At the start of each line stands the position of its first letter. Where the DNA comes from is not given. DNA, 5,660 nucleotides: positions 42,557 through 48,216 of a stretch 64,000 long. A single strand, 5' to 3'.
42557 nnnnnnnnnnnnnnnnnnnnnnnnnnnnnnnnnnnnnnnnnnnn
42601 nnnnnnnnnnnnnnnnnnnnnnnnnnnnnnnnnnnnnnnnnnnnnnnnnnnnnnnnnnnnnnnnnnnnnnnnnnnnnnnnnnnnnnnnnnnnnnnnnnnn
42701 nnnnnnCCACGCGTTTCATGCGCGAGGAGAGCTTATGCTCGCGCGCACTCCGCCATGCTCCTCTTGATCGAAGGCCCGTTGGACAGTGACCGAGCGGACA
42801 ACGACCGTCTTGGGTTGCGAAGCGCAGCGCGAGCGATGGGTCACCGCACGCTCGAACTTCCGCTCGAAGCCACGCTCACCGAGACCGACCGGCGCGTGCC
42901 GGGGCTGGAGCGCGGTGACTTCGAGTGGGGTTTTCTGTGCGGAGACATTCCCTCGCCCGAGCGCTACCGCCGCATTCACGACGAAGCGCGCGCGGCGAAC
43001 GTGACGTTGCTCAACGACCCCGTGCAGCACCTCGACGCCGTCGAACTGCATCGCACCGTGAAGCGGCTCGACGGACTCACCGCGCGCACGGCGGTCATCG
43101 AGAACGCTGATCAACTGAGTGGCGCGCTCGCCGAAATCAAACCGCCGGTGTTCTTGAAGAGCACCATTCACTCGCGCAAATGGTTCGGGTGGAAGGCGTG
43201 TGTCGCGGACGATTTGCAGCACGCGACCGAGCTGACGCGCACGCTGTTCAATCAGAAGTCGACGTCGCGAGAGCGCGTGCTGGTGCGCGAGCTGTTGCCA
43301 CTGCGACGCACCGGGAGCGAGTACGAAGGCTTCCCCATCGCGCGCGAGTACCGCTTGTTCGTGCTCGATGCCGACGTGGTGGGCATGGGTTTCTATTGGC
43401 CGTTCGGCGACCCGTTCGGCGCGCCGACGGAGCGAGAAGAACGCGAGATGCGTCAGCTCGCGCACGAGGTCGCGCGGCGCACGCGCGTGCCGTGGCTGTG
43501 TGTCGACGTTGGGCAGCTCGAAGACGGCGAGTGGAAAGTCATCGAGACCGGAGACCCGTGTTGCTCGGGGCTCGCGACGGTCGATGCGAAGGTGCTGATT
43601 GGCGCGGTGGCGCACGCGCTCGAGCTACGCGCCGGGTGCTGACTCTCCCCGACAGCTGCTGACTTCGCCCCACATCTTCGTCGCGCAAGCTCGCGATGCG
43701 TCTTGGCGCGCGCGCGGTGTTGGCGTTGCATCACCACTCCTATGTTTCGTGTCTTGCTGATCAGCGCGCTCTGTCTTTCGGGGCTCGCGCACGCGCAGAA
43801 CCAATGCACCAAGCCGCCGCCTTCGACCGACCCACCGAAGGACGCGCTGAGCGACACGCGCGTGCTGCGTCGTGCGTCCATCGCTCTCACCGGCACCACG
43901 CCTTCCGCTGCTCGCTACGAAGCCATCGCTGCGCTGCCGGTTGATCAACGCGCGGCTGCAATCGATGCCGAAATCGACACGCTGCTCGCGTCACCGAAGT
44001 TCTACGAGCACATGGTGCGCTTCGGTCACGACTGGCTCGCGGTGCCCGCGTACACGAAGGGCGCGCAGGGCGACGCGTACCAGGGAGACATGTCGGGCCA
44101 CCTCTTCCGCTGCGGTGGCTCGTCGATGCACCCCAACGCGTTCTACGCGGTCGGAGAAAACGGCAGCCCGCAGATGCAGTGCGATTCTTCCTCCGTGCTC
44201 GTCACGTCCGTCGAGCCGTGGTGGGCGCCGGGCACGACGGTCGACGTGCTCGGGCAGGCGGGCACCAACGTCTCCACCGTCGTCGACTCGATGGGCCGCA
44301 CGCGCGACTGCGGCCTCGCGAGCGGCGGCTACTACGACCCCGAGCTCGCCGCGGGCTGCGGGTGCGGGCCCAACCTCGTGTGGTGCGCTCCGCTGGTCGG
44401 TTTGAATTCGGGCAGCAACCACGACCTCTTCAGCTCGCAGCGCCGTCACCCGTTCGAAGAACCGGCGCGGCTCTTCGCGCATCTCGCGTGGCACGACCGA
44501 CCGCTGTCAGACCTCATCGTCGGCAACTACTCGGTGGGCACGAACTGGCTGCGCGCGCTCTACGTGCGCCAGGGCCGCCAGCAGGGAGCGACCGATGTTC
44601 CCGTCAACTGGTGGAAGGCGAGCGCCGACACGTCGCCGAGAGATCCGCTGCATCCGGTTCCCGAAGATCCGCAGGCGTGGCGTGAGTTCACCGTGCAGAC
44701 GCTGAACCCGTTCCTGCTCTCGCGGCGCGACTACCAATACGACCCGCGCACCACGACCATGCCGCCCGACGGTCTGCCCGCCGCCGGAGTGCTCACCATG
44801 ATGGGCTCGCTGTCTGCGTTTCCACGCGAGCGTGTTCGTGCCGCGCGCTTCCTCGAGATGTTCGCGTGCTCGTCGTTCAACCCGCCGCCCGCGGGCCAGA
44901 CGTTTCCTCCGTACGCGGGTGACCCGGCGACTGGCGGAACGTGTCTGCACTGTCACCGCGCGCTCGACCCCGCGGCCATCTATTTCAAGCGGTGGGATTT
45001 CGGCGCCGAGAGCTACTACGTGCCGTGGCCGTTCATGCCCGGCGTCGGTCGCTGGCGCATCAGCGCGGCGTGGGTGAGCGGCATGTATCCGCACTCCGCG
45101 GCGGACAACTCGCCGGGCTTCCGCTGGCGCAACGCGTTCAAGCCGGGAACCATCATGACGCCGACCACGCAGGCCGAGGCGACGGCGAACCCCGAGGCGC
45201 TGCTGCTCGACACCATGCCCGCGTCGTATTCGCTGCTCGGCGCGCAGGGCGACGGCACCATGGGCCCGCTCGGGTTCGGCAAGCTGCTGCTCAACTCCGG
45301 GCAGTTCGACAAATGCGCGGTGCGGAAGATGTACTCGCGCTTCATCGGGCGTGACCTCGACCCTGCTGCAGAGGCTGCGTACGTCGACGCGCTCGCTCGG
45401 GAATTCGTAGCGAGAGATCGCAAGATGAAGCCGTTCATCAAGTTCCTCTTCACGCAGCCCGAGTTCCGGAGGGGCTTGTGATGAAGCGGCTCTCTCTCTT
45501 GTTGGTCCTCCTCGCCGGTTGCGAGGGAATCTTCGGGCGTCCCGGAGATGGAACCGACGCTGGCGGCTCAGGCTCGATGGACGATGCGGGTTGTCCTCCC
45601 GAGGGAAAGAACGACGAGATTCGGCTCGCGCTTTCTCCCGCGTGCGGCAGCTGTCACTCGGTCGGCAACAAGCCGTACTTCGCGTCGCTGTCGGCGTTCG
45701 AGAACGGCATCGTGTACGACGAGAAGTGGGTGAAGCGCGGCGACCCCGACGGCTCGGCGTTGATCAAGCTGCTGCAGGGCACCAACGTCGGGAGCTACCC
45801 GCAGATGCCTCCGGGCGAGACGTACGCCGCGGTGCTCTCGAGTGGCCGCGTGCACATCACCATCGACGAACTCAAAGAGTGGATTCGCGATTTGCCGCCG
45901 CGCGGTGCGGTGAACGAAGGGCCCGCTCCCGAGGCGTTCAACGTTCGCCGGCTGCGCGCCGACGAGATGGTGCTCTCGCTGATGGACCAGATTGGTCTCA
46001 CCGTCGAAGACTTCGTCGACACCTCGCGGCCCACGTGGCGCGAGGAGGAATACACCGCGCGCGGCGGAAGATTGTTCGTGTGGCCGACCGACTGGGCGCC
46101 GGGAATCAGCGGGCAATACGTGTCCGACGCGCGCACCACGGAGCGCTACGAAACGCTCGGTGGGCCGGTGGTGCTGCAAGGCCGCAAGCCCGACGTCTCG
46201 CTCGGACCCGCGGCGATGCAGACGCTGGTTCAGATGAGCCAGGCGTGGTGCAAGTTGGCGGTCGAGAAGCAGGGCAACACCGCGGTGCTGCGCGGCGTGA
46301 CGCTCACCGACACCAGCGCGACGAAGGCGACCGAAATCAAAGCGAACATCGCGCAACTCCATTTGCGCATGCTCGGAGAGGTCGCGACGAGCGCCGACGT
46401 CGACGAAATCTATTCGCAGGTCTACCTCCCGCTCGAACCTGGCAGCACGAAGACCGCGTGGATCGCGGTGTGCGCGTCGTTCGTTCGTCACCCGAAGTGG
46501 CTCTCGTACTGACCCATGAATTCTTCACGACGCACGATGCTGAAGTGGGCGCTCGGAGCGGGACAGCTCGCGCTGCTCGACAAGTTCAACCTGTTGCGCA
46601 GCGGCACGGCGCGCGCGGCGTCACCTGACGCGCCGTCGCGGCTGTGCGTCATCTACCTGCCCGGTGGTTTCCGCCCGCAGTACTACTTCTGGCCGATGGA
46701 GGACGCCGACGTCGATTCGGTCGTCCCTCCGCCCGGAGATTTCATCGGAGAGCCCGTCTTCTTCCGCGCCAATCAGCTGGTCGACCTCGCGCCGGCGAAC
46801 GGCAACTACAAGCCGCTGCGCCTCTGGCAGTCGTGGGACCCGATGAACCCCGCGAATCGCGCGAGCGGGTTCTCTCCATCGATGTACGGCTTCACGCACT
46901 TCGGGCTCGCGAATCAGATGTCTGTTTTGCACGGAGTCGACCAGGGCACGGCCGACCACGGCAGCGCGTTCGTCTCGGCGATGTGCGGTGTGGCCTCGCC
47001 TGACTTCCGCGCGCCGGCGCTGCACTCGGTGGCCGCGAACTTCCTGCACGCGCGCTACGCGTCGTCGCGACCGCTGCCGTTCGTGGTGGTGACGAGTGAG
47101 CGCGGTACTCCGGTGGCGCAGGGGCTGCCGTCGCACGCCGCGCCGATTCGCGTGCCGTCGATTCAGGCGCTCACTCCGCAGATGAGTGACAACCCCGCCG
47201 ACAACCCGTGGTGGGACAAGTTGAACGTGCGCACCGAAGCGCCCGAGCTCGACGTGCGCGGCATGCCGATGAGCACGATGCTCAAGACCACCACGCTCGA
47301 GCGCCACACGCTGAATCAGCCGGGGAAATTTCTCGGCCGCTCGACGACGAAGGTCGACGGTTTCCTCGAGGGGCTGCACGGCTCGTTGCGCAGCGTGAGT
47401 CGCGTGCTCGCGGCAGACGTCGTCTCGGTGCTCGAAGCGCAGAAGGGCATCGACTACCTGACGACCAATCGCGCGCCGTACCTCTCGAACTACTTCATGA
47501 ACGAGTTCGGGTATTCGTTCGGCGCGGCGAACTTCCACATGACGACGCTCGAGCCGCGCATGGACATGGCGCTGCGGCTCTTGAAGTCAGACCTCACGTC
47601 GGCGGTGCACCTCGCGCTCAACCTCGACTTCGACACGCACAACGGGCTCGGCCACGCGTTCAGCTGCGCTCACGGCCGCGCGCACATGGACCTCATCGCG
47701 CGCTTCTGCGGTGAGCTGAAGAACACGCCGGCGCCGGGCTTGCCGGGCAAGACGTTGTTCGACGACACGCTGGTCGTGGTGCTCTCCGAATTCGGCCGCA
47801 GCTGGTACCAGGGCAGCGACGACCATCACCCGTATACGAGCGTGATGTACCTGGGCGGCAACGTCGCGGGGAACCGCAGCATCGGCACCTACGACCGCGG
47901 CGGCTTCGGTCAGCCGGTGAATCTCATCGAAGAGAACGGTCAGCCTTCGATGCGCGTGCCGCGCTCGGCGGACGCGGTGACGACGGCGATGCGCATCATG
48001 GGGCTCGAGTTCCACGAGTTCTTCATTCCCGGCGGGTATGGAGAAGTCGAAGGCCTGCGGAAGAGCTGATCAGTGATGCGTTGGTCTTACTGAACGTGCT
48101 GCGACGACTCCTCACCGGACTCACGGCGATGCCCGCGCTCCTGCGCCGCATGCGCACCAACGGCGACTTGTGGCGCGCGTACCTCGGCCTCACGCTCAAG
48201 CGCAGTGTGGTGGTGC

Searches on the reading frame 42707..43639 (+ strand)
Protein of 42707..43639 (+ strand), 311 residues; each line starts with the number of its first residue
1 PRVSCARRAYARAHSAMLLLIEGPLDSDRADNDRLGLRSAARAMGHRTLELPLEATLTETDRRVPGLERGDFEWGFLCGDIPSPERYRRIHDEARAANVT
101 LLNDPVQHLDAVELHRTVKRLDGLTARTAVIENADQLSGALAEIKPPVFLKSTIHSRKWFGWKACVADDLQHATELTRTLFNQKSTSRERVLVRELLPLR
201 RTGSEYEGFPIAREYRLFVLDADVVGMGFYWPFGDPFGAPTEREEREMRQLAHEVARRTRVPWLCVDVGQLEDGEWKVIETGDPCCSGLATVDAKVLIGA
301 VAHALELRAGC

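Call 73: search_protein_families(library=pfam, proteins=[window:42707-43639:+], max_evalue=0.00001)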
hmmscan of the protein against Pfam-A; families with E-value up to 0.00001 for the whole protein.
window:42707-43639:+ (311 aa): 2 families
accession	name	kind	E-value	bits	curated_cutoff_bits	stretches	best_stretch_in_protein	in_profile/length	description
PF14243.11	R2K_3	-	4.2e-16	60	26.3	1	148-299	9-167/169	ATP-grasp domain, R2K clade family 3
PF18299.6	R2K_2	-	3.3e-12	47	26.2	1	207-294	60-141/147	ATP-grasp domain, R2K clade family 2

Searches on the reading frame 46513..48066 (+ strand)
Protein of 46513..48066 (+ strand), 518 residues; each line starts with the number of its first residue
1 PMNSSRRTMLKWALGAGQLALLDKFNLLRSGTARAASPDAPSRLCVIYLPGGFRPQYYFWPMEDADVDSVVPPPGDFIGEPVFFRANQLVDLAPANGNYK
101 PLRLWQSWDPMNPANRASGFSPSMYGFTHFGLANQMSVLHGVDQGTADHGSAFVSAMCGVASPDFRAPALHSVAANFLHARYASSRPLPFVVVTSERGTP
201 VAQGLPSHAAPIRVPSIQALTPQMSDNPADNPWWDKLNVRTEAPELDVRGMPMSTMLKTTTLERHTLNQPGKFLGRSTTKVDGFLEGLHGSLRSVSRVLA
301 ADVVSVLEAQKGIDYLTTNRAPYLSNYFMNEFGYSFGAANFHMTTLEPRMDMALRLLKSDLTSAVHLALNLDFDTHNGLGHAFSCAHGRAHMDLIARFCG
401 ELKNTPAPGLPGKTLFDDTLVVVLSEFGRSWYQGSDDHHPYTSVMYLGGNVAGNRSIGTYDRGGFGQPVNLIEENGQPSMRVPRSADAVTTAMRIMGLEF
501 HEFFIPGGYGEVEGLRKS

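Call 73: search_protein_families(library=pfam, proteins=[window:46513-48066:+], max_evalue=0.00001)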
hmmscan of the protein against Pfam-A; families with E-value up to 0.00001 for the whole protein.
window:46513-48066:+ (518 aa): 1 family
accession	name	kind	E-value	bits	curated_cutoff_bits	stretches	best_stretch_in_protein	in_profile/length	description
PF07394.17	DUF1501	-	2e-10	40.8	27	1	364-466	246-342/390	Protein of unknown function (DUF1501)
